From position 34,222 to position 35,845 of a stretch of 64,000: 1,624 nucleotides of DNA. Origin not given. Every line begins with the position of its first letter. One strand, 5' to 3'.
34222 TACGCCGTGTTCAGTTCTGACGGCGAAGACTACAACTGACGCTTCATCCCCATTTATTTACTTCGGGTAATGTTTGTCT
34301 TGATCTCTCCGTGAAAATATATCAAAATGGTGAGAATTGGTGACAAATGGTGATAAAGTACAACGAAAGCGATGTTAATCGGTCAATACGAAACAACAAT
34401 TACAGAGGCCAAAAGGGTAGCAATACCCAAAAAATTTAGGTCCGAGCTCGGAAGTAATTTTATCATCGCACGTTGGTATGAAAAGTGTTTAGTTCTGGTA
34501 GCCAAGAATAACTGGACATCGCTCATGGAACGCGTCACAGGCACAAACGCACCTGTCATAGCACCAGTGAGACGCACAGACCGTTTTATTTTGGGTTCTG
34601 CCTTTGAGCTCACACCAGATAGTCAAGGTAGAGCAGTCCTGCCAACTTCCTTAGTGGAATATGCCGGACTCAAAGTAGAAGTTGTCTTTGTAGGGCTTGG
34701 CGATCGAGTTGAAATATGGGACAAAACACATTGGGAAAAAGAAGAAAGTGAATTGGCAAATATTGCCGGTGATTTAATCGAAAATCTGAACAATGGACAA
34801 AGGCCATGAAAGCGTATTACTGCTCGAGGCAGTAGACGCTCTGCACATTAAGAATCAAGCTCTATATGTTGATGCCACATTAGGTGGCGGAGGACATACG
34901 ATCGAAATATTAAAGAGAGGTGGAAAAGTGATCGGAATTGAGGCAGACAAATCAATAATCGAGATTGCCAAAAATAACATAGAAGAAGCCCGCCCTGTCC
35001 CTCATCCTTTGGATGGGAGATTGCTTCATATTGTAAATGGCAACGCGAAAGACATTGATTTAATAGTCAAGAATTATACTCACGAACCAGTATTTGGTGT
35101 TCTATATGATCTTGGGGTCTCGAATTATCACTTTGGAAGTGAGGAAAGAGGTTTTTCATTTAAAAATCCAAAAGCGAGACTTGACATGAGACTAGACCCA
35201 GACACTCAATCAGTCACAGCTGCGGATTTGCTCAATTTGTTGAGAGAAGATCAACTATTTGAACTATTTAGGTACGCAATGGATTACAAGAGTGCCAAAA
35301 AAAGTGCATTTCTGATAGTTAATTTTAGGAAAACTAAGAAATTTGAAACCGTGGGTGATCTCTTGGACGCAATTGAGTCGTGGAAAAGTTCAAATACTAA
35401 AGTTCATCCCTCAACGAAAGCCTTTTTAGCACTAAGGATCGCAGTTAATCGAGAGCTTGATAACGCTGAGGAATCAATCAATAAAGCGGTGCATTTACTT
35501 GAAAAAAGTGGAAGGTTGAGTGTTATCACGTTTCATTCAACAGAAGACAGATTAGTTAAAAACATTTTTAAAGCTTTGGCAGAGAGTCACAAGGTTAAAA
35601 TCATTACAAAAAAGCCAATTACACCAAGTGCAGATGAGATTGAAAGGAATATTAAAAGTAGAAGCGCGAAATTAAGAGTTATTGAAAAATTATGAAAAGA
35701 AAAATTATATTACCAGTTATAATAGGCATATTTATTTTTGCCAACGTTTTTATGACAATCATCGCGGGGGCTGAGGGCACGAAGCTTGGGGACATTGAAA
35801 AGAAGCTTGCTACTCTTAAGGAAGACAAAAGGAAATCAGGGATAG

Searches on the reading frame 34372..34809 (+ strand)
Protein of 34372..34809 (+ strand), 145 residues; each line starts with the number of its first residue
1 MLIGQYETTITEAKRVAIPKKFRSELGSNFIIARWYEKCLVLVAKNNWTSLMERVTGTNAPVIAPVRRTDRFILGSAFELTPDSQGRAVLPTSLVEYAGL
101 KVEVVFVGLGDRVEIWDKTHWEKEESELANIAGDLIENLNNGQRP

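Call 9: search_protein_families(library=pfam, proteins=[window:34372-34809:+], max_evalue=0.001)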
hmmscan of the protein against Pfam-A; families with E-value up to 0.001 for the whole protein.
window:34372-34809:+ (145 aa): 1 family
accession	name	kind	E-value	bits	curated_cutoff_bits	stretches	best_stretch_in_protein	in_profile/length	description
PF02381.23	MraZ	-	2.3e-22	79.2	23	2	73-129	1-57/72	MraZ protein, putative antitoxin-like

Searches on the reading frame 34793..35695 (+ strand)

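Call 9: search_protein_families(library=pfam, proteins=[window:34793-35695:+], max_evalue=0.001)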
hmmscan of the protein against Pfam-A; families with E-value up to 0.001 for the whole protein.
window:34793-35695:+ (300 aa): 1 family
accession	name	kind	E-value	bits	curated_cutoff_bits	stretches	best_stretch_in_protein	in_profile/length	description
PF01795.25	Methyltransf_5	-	2.9e-82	277.1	27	1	4-299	3-308/309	MraW methylase family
